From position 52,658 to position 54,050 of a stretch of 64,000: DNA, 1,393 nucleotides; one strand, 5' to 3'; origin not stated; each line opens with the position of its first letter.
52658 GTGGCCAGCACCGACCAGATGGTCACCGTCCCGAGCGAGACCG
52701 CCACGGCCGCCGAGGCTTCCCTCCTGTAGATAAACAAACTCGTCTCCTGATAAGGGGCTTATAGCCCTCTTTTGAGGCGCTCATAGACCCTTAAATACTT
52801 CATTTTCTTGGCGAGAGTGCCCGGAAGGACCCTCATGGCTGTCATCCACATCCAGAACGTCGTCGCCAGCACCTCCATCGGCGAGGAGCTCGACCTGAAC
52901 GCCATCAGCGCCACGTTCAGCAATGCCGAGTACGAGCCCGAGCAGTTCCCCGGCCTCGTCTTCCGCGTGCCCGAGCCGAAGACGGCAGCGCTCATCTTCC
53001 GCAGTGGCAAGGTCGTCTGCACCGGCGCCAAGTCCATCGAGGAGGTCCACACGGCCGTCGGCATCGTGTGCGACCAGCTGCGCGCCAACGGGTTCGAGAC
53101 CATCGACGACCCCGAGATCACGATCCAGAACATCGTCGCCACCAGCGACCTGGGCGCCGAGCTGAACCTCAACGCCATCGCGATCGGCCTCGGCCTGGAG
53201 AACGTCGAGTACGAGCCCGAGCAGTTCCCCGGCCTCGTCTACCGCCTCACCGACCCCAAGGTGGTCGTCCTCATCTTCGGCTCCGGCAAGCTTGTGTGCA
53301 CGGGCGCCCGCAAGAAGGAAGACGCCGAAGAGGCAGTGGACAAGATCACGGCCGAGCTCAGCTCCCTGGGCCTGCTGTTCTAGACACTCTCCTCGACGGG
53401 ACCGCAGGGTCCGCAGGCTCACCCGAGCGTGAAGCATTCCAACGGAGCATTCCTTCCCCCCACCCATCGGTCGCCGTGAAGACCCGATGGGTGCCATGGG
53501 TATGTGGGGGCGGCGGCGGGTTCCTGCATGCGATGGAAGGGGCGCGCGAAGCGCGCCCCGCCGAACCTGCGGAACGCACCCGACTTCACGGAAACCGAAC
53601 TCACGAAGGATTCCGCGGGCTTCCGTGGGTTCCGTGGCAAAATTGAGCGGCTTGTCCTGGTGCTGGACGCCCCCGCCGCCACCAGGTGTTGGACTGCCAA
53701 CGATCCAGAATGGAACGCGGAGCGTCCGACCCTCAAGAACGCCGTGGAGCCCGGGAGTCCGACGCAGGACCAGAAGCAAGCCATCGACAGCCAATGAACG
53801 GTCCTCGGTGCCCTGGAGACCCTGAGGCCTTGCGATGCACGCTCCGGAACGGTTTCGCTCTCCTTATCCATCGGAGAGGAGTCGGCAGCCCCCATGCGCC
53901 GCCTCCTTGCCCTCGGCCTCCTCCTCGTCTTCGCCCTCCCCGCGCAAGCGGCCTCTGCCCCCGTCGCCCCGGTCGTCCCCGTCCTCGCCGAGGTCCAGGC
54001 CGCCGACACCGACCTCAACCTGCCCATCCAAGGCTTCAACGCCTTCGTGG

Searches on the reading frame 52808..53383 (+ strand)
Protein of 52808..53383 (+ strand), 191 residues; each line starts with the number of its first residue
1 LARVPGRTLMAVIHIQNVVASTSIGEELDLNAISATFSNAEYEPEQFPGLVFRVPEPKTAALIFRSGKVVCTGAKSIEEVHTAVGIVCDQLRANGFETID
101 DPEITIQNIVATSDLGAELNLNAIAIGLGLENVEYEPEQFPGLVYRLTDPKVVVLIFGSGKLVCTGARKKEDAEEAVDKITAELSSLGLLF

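Call 19: search_protein_families(library=pfam, proteins=[window:52808-53383:+])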
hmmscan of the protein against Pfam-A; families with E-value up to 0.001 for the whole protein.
window:52808-53383:+ (191 aa): 2 families
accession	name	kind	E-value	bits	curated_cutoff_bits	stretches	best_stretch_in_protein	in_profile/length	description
PF00352.27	TBP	-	1.6e-65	217.3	22.9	2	104-186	2-84/85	Transcription factor TFIID (or TATA-binding protein, TBP)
PF11858.14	DUF3378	-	6.1e-05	23.6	27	0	42-77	22-57/76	Domain of unknown function (DUF3378)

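Call 26: find_homologous_proteins(query=window:52835-53383:+, max_evalue=1e-40)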
Query window:52835-53383:+ (182 aa): 7683 proteins with E <= 1e-40 among 8000 candidates; the best 120 are listed.
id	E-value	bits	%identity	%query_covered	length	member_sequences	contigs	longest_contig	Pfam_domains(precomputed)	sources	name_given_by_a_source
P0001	1.3e-118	411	65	99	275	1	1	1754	PF00352.28,PF11858.15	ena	-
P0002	2.4e-111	387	100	100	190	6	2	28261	PF00352.28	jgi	jgi:transcription initiation factor TFIID TATA-box-binding protein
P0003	5.5e-110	383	63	98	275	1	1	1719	PF00352.28,PF11858.15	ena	-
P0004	3.3e-108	377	97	100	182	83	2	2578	PF00352.28,PF11858.15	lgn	-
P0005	2.5e-104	364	63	98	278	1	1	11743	PF00352.28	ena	-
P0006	2.6e-95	335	56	98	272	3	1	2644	PF00352.28,PF11858.15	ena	-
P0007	8.0e-95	333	89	100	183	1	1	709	PF00352.28,PF11858.15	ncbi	-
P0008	3.3e-90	318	84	100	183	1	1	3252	PF00352.28,PF11858.15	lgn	-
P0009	7.5e-90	317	85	100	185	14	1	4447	PF00352.28,PF11858.15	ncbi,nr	ncbi:MAG TPA: TATA-box-binding protein [Candidatus Thermoplasmatota archaeon]|nr:TATA-box-binding pr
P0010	8.3e-89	314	84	100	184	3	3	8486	PF00352.28,PF11858.15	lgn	-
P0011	2.1e-88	312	85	99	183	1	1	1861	PF00352.28,PF11858.15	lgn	-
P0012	2.5e-88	312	84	99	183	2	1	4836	PF00352.28,PF11858.15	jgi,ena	-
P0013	5.0e-88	311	85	99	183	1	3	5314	PF00352.28,PF11858.15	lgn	-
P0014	9.4e-88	310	82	100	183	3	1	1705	PF00352.28,PF11858.15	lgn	-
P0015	1.8e-87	309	84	99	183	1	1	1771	PF00352.28,PF11858.15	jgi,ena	-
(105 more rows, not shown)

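Call 27: find_encoding_contigs(protein=P0002, flank=10000, max_places=6)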
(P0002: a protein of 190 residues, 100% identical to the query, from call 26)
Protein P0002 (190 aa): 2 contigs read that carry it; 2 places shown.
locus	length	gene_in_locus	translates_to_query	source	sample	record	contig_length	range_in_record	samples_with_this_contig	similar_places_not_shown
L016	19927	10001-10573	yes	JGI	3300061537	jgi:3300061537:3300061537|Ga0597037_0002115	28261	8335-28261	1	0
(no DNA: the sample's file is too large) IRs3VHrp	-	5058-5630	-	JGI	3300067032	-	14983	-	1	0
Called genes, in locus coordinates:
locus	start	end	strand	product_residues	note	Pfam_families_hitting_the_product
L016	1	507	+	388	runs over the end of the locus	-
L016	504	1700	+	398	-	-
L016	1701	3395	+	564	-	PF04234:CopC, PF05425:CopD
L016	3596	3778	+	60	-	-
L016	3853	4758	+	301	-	PF13620:CarboxypepD_reg, PF22904:NOMO1-like_2nd (weak), PF13715:CarbopepD_reg_2, PF17210:SdrD_B (faint), PF17802:SpaA (faint)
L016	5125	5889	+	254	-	-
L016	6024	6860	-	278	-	PF10977:DUF2797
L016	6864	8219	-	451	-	PF01909:NTP_transf_2, PF09249:tRNA_NucTransf2, PF21133:CAA_C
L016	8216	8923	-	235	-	-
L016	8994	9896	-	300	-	PF14378:PAP2_3, PF01569:PAP2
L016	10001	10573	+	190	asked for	PF00352:TBP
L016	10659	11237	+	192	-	-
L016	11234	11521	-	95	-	-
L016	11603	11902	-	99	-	-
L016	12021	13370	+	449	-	-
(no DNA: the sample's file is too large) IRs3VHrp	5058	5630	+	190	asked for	PF00352:TBP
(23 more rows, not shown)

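Call 28: find_encoding_contigs(protein=P0004, flank=10000, max_places=6)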
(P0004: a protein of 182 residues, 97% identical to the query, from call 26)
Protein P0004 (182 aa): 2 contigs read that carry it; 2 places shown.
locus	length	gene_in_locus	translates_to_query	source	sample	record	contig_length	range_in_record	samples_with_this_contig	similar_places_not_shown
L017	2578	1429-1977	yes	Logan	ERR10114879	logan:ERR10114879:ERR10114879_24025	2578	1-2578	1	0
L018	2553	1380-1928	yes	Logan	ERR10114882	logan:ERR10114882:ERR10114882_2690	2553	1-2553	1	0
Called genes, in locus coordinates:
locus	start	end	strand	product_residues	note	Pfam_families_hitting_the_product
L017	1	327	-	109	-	?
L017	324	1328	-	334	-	PF01569:PAP2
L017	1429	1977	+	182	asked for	PF00352:TBP, PF11858:DUF3378 (faint), PF00352:TBP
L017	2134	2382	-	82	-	-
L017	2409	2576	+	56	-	?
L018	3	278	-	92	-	?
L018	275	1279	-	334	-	PF01569:PAP2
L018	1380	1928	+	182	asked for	PF00352:TBP, PF11858:DUF3378 (faint), PF00352:TBP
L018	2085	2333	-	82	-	-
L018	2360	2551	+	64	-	?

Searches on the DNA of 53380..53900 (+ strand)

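Call 32: search_rna_families(source=window, start=53380, end=53900, threshold=evalue, max_evalue=10)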
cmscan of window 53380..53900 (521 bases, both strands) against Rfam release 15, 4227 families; matches with E-value up to 10: 2.
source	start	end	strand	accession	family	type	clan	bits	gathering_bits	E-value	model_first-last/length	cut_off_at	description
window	53455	53511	+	RF03738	mir-2320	Gene; miRNA;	-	17.1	90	2.1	1-75/75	no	mir-2320 microRNA precursor family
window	53775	53846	+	RF03917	mir-4449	Gene; miRNA;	-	17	71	6.5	1-69/69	no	mir-4449 microRNA precursor family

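Call 91: search_dna_similar(query=window:53462-53745:+, collection=phages, mode=distant, max_evalue=0.001, max_rows=10)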
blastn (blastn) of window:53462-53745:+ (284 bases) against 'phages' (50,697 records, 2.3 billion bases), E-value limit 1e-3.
No match.
